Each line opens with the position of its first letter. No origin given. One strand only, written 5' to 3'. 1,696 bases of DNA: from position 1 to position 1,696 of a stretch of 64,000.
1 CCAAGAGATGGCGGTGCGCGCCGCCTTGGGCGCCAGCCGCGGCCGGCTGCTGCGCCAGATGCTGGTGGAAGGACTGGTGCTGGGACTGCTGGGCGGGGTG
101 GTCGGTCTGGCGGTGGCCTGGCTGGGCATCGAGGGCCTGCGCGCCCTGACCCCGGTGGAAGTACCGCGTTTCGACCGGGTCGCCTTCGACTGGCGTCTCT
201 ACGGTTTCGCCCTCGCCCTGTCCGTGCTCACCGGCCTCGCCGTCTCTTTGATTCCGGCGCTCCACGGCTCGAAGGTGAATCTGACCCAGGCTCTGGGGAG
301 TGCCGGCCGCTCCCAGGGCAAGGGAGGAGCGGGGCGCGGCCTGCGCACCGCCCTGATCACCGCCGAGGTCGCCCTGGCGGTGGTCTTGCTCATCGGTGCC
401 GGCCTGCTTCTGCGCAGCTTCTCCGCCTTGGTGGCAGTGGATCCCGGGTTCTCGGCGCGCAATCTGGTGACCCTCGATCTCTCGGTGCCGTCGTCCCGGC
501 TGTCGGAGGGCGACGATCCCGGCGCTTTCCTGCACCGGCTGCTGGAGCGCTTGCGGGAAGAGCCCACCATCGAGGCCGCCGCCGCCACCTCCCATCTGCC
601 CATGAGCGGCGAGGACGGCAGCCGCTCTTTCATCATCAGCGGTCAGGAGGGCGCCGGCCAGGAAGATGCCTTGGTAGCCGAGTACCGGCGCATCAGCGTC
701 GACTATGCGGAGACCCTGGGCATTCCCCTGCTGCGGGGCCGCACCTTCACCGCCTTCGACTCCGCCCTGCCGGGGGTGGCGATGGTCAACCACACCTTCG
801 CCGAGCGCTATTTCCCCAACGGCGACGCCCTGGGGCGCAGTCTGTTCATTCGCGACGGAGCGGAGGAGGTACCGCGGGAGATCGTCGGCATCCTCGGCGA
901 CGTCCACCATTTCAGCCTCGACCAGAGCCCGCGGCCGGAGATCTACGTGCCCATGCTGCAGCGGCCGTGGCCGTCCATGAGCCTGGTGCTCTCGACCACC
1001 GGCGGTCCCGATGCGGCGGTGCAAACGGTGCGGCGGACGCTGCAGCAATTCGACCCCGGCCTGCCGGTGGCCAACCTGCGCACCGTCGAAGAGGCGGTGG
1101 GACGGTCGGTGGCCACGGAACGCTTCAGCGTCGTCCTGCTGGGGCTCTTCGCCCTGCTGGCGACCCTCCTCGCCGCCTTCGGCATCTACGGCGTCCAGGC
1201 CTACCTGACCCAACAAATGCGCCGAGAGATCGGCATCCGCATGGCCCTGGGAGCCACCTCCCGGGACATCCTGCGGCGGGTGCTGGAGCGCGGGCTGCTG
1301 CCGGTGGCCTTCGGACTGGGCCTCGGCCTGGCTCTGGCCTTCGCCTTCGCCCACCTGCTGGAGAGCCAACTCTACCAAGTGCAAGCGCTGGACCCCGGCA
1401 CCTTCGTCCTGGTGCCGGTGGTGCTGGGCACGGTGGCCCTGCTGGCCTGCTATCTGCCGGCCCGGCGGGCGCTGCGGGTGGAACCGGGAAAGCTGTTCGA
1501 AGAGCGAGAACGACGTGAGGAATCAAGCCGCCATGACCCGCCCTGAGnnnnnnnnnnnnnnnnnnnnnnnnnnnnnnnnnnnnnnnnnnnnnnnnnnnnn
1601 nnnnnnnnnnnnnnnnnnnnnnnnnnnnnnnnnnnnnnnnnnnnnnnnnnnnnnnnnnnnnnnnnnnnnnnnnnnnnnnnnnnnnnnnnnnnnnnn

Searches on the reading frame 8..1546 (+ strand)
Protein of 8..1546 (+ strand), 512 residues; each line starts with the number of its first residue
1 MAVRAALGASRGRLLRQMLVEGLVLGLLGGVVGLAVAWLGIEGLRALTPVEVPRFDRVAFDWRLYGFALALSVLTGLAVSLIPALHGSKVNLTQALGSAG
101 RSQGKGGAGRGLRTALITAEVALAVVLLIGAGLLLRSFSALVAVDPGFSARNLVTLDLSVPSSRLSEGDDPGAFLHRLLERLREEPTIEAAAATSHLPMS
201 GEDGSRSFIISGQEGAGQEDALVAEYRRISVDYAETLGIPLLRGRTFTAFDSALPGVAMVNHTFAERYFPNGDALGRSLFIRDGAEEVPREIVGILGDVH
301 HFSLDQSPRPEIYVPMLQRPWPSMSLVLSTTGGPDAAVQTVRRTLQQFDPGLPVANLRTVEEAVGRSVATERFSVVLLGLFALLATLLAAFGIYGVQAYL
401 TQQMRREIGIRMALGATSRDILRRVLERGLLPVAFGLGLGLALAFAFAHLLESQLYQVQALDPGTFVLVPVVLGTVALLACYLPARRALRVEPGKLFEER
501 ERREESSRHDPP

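Call 25: search_protein_families(library=pfam, proteins=[window:8-1546:+], max_evalue=0.00001)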
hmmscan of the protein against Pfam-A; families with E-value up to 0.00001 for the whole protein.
window:8-1546:+ (512 aa): 2 families
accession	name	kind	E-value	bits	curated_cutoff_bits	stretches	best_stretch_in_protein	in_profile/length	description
PF02687.27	FtsX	-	4.5e-23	82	25.5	2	380-493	2-120/120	FtsX-like permease C-terminal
PF12704.14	MacB_PCD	-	8.2e-12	46.3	27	1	115-321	2-173/207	MacB-like periplasmic core domain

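Call 57: search_protein_families(library=ncbifam, proteins=[window:8-1546:+], max_evalue=0.00001)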
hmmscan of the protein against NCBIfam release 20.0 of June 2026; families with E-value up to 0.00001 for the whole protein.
window:8-1546:+ (512 aa): 2 families
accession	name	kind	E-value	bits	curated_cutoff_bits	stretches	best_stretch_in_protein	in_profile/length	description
TIGR03434.1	ADOP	subfamily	6.4e-168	560.4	622.3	1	1-494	304-797/803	ADOP family duplicated permease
NF007826.0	PRK10535.1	equivalog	9.1e-13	47.3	966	1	370-493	517-641/648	macrolide ABC transporter ATP-binding protein/permease MacB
